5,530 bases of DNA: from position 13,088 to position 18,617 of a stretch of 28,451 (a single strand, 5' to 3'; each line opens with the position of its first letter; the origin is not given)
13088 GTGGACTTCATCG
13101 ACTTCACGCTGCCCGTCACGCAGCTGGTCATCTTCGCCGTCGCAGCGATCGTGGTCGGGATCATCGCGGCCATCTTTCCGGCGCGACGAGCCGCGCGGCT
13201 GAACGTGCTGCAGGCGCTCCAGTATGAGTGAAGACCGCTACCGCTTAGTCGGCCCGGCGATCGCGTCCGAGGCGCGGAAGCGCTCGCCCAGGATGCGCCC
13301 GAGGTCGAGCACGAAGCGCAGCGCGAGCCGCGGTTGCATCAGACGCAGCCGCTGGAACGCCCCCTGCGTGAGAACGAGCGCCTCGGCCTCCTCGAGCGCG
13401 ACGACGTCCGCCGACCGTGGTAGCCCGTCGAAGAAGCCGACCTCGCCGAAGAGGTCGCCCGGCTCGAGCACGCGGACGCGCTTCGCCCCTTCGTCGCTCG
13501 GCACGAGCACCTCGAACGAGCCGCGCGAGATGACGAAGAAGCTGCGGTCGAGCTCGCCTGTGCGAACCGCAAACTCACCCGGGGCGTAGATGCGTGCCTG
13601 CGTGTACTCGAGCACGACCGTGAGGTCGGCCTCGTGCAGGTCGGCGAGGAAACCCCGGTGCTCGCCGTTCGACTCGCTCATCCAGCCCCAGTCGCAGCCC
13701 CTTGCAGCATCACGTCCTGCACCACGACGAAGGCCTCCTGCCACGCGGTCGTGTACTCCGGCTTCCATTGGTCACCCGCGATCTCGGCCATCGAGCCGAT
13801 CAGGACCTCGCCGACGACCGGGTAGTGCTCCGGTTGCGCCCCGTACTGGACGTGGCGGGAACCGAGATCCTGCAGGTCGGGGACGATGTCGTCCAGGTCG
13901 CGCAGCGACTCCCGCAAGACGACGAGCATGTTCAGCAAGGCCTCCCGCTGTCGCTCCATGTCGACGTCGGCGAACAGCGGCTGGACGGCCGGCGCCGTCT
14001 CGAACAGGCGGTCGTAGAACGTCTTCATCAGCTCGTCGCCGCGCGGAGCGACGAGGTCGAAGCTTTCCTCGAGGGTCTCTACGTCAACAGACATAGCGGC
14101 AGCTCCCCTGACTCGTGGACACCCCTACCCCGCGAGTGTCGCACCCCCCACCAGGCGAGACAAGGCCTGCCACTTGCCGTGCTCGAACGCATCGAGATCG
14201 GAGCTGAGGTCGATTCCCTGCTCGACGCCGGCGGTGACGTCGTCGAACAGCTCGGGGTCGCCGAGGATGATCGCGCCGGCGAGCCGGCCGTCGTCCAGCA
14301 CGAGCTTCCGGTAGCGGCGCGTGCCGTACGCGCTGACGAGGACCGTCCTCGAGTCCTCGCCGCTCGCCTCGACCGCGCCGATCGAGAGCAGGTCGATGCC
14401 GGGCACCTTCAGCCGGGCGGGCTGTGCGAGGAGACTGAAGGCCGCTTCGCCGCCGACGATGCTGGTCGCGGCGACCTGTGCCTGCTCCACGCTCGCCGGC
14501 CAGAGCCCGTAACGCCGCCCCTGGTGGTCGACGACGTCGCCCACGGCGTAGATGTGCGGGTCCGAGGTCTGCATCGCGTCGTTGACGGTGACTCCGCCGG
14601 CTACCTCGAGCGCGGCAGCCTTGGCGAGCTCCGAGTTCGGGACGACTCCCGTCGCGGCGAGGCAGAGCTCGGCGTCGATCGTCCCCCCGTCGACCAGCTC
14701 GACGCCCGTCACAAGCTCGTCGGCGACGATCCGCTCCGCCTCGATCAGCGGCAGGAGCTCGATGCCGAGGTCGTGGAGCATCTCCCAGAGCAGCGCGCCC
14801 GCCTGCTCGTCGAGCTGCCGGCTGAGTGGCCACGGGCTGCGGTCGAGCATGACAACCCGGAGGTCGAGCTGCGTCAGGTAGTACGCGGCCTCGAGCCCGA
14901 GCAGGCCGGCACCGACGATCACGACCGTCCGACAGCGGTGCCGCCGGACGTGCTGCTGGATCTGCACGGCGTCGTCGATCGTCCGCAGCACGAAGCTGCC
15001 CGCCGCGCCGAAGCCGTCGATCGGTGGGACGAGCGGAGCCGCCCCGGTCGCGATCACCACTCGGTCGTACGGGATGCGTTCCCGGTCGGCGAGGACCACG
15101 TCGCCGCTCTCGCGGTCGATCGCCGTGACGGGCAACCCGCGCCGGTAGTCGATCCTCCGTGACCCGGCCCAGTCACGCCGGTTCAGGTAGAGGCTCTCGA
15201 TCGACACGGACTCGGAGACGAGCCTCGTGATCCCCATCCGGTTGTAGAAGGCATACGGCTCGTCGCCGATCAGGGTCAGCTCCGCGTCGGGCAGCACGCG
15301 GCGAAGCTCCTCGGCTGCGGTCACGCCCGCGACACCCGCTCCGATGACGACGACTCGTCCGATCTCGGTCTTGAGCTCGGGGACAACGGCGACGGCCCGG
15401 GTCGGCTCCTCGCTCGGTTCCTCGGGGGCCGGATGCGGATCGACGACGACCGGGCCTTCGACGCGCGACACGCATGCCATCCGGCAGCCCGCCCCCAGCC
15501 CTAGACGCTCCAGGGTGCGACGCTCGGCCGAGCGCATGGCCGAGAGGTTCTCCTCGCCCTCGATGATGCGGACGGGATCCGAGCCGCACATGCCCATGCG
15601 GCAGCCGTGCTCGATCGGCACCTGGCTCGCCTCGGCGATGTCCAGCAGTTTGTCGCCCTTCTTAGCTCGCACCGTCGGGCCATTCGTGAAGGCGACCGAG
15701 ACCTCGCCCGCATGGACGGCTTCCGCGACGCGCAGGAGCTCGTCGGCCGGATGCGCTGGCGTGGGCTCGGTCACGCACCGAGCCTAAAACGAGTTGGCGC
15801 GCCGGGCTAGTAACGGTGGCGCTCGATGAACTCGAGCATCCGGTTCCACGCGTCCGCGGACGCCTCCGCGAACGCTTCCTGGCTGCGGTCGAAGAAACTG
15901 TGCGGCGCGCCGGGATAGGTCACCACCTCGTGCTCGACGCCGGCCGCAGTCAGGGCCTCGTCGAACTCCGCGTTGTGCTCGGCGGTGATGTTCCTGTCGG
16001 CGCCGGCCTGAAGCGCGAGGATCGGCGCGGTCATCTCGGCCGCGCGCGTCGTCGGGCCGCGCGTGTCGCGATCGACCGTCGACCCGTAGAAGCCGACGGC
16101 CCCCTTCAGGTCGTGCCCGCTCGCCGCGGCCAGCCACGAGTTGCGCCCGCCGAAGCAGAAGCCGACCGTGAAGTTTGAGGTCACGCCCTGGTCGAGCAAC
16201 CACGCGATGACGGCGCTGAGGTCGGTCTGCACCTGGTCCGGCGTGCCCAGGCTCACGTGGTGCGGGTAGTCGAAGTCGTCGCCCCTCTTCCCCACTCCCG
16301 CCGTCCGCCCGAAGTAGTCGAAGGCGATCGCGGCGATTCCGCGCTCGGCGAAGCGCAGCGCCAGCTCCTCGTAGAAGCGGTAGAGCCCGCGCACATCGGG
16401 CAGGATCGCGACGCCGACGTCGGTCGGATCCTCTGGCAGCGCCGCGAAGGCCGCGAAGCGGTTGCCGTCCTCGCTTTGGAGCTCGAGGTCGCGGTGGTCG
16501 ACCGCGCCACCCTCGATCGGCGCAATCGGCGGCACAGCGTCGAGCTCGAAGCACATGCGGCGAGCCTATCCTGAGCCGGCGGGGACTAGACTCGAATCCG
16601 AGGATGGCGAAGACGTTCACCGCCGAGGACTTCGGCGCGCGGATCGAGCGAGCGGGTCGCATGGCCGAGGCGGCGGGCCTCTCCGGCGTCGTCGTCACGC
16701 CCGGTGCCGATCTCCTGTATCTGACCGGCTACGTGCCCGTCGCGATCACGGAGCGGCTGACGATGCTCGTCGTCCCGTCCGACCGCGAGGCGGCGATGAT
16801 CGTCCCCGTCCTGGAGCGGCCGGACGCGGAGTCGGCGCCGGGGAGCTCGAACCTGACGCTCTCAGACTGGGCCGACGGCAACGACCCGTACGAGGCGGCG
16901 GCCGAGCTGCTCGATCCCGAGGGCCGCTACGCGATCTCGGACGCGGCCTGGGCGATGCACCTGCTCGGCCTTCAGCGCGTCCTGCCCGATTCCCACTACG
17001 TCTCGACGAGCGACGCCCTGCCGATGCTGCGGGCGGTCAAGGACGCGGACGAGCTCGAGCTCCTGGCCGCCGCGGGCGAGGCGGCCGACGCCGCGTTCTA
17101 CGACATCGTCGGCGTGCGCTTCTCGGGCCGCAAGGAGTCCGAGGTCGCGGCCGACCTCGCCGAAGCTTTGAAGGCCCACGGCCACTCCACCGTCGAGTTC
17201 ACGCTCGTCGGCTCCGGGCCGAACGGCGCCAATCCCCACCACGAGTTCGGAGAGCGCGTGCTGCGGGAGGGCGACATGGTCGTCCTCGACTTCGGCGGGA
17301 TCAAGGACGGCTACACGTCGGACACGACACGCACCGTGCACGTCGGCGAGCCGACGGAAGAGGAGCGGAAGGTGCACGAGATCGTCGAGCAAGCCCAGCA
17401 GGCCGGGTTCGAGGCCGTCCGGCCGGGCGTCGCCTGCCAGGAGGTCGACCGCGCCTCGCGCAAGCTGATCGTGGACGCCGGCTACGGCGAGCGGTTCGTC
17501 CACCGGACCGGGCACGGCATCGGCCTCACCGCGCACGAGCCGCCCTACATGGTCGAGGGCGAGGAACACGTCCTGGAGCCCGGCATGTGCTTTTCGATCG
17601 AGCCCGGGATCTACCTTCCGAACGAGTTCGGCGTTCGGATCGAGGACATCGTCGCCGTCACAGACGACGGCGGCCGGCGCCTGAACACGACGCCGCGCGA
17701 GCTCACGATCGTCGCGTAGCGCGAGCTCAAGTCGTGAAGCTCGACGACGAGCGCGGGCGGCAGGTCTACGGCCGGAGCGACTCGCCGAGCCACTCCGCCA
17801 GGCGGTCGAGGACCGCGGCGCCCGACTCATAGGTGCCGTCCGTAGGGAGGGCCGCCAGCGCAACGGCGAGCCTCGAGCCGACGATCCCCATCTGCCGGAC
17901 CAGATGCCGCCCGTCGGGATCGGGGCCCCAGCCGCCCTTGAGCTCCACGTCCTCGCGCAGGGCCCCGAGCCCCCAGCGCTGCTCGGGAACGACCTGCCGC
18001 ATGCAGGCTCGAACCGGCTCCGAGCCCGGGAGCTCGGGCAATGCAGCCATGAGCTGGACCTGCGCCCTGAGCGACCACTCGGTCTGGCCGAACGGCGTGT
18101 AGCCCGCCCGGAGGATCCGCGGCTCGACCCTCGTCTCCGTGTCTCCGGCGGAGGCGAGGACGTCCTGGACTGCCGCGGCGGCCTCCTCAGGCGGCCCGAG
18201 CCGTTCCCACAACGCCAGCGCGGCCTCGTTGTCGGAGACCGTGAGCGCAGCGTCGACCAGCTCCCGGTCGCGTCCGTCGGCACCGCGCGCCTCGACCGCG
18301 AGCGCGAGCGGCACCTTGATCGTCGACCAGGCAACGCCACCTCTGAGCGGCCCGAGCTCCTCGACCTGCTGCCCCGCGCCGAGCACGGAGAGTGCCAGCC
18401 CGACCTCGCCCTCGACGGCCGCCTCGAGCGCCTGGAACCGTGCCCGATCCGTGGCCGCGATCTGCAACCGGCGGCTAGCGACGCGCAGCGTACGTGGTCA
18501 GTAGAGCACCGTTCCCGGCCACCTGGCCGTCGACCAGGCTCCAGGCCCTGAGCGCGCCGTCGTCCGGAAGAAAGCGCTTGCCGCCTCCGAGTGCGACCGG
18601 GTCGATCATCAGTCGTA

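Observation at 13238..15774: Three-gene operon: [2Fe-2S]/FAD reductase + single-domain globin + cNMP-binding protein (split flavohaemoglobin-like module)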

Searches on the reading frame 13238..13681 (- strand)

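Call 7: search_protein_families(library=pfam, proteins=[window:13238-13681:-], max_evalue=0.01)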
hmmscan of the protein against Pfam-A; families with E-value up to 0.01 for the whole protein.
window:13238-13681:- (147 aa): 1 family
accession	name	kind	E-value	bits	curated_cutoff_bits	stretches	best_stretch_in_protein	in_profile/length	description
PF00027.35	cNMP_binding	-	2.3e-18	66.4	27.5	1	30-112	2-85/89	Cyclic nucleotide-binding domain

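Call 8: search_protein_families(library=ncbifam, proteins=[window:13238-13681:-], max_evalue=0.01)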
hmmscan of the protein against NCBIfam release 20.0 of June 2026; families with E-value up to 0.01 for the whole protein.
window:13238-13681:- (147 aa): 4 families
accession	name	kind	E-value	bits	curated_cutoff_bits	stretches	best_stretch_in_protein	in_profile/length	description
NF058543.1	ActPatMycb56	equivalog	2.5e-11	43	460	1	12-123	4-114/317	acetyltransferase Pat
NF008732.0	PRK11753.1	equivalog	2e-08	34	266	1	17-131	13-129/214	cAMP-activated global transcriptional regulator CRP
TIGR03896.1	cyc_nuc_ocin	subfamily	3.9e-08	33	161.05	1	12-137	146-272/317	bacteriocin-type transport-associated protein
NF041163.2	encap_f2b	equivalog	0.00018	20.8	400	1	17-120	84-190/450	family 2B encapsulin nanocompartment shell protein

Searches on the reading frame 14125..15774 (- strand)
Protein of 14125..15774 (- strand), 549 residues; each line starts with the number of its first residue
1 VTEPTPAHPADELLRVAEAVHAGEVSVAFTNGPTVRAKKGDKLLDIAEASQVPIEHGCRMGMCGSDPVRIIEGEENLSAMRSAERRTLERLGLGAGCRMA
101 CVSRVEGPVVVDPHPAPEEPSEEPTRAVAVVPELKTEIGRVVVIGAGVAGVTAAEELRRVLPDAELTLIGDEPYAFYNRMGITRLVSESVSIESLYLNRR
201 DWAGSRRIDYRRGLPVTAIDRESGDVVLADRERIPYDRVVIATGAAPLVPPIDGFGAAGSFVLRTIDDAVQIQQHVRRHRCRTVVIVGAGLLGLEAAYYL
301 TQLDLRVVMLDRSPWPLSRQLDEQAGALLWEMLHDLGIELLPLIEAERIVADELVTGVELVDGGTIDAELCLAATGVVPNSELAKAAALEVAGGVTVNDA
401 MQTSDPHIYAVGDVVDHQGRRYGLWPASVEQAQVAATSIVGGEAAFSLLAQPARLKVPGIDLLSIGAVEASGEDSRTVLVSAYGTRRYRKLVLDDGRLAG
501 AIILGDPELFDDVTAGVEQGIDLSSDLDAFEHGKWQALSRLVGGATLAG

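Call 18: find_homologous_proteins(query=window:14125-15774:-, max_evalue=1e-10)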
Query window:14125-15774:- (549 aa): 1212 proteins with E <= 1e-10 among 8000 candidates; the best 120 are listed.
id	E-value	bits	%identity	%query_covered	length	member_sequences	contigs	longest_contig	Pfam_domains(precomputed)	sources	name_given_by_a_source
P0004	0.0e+0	1195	100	100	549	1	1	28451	PF13450.13,PF00111.33,PF07992.21,PF00070.34,PF03486.21,PF05834.19,PF01134.29,PF18267.8,PF01946.24,PF01266.31,PF00890.31,PF13738.13,PF01262.28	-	-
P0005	0.0e+0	1193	100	100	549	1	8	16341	PF13450.13,PF00111.33,PF07992.21,PF00070.34,PF03486.21,PF05834.19,PF01134.29,PF18267.8,PF01946.24,PF01266.31,PF00890.31,PF13738.13,PF01262.28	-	-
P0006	0.0e+0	1192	100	100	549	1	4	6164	PF13450.13,PF00111.33,PF07992.21,PF00070.34,PF03486.21,PF05834.19,PF01134.29,PF18267.8,PF01946.24,PF01266.31,PF00890.31,PF13738.13,PF01262.28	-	-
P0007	0.0e+0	1188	99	100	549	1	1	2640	PF13450.13,PF00111.33,PF07992.21,PF00070.34,PF05834.19,PF01134.29,PF18267.8,PF01946.24,PF01266.31,PF00890.31,PF13738.13,PF01262.28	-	-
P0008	0.0e+0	1176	99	100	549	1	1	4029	PF13450.13,PF00111.33,PF07992.21,PF00070.34,PF03486.21,PF13454.13,PF05834.19,PF01134.29,PF18267.8,PF01946.24,PF01266.31,PF00890.31,PF13738.13,PF01262.28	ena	-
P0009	0.0e+0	1075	89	100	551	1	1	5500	PF13450.13,PF00111.33,PF07992.21,PF00070.34,PF03486.21,PF05834.19,PF01134.29,PF18267.8,PF01946.24,PF01266.31,PF13738.13,PF01262.28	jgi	jgi:NAD(P)H-nitrite reductase large subunit/ferredoxin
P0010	0.0e+0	1073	90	100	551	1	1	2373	PF01266.31,PF13450.13,PF00111.33,PF07992.21,PF00070.34,PF13738.13,PF03486.21,PF01262.28,PF01134.29,PF18267.8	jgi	jgi:NAD(P)H-nitrite reductase large subunit/ferredoxin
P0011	0.0e+0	1066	89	100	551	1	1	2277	PF01946.24,PF01266.31,PF13450.13,PF00111.33,PF07992.21,PF00070.34,PF13738.13,PF03486.21,PF01262.28,PF01134.29,PF18267.8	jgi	jgi:NAD(P)H-nitrite reductase large subunit/ferredoxin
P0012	0.0e+0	1066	89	100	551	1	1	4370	PF01266.31,PF13450.13,PF00111.33,PF07992.21,PF00070.34,PF13738.13,PF03486.21,PF01262.28,PF05834.19,PF01134.29,PF18267.8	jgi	jgi:NAD(P)H-nitrite reductase large subunit/ferredoxin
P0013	0.0e+0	1059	89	100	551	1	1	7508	PF01946.24,PF01266.31,PF13450.13,PF00111.33,PF07992.21,PF00070.34,PF13738.13,PF03486.21,PF01262.28,PF01134.29,PF18267.8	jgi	jgi:nitrite reductase (NADH) large subunit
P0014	0.0e+0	1056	89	100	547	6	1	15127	PF13450.13,PF00111.33,PF07992.21,PF00070.34,PF03486.21,PF13454.13,PF05834.19,PF01134.29,PF18267.8,PF01946.24,PF01266.31,PF00890.31,PF13738.13,PF01262.28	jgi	jgi:NAD(P)H-nitrite reductase large subunit/ferredoxin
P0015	0.0e+0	1053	89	100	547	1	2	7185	PF13450.13,PF00111.33,PF07992.21,PF00070.34,PF03486.21,PF13454.13,PF05834.19,PF01134.29,PF18267.8,PF01946.24,PF01266.31,PF00890.31,PF13738.13,PF01262.28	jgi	jgi:nitrite reductase (NADH) large subunit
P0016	0.0e+0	1044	89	99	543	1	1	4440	PF13450.13,PF00111.33,PF07992.21,PF00070.34,PF03486.21,PF13454.13,PF05834.19,PF01134.29,PF18267.8,PF01946.24,PF01266.31,PF00890.31,PF13738.13,PF01262.28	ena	-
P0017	2.9e-297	1005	84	100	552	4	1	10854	PF13450.13,PF00111.33,PF07992.21,PF00070.34,PF03486.21,PF01134.29,PF18267.8,PF01946.24,PF01266.31,PF00890.31,PF13738.13,PF01262.28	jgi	jgi:NAD(P)H-nitrite reductase large subunit/ferredoxin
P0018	9.4e-297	1003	84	100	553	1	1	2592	PF13450.13,PF00111.33,PF07992.21,PF00070.34,PF03486.21,PF13454.13,PF01134.29,PF18267.8,PF01946.24,PF01266.31,PF00890.31,PF13738.13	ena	-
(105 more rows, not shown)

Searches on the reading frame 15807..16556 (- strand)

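Call 12: search_protein_families(library=pfam, proteins=[window:15807-16556:-], max_evalue=0.001)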
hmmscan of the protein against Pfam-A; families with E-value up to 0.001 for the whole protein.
window:15807-16556:- (249 aa): 4 families
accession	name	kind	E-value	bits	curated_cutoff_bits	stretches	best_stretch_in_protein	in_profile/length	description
PF01738.24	DLH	-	2.3e-38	132.4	21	1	34-246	1-215/217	Dienelactone hydrolase family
PF12146.15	Hydrolase_4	-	3.8e-07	30.1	27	0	170-222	185-235/239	Serine aminopeptidase, S33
PF00326.27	Peptidase_S9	-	1.1e-06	28.7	22.6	1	168-232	134-200/213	Prolyl oligopeptidase family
PF02129.25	Peptidase_S15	-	0.00013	22.2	23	0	63-149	46-118/262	X-Pro dipeptidyl-peptidase (S15 family)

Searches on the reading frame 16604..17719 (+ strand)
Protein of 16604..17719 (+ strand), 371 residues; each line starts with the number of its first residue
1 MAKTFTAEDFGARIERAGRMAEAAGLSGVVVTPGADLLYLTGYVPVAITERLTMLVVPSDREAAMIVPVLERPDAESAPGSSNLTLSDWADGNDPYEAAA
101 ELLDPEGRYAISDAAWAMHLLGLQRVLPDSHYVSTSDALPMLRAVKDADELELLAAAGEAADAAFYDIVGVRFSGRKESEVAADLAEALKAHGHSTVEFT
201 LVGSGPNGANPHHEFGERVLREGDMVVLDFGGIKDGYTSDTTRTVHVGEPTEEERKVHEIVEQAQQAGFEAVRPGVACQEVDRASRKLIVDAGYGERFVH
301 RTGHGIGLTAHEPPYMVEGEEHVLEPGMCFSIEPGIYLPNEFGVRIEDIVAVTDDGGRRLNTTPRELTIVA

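Call 12: search_protein_families(library=pfam, proteins=[window:16604-17719:+], max_evalue=0.001)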
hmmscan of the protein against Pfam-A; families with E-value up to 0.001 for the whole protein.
window:16604-17719:+ (371 aa): 2 families
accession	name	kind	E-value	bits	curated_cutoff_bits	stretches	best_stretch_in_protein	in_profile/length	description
PF00557.29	Peptidase_M24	-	1.1e-64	218.5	23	1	153-354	2-208/208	Metallopeptidase family M24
PF01321.24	Creatinase_N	-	1.7e-11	45.2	22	1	13-145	1-128/128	Creatinase/Prolidase N-terminal domain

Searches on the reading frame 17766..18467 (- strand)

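Call 12: search_protein_families(library=pfam, proteins=[window:17766-18467:-], max_evalue=0.001)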
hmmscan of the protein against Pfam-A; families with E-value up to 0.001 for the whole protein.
window:17766-18467:- (233 aa): 1 family
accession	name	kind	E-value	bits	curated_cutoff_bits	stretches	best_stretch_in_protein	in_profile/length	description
PF13354.11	Beta-lactamase2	-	5.6e-09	36.1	22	1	68-144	76-147/214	Beta-lactamase enzyme family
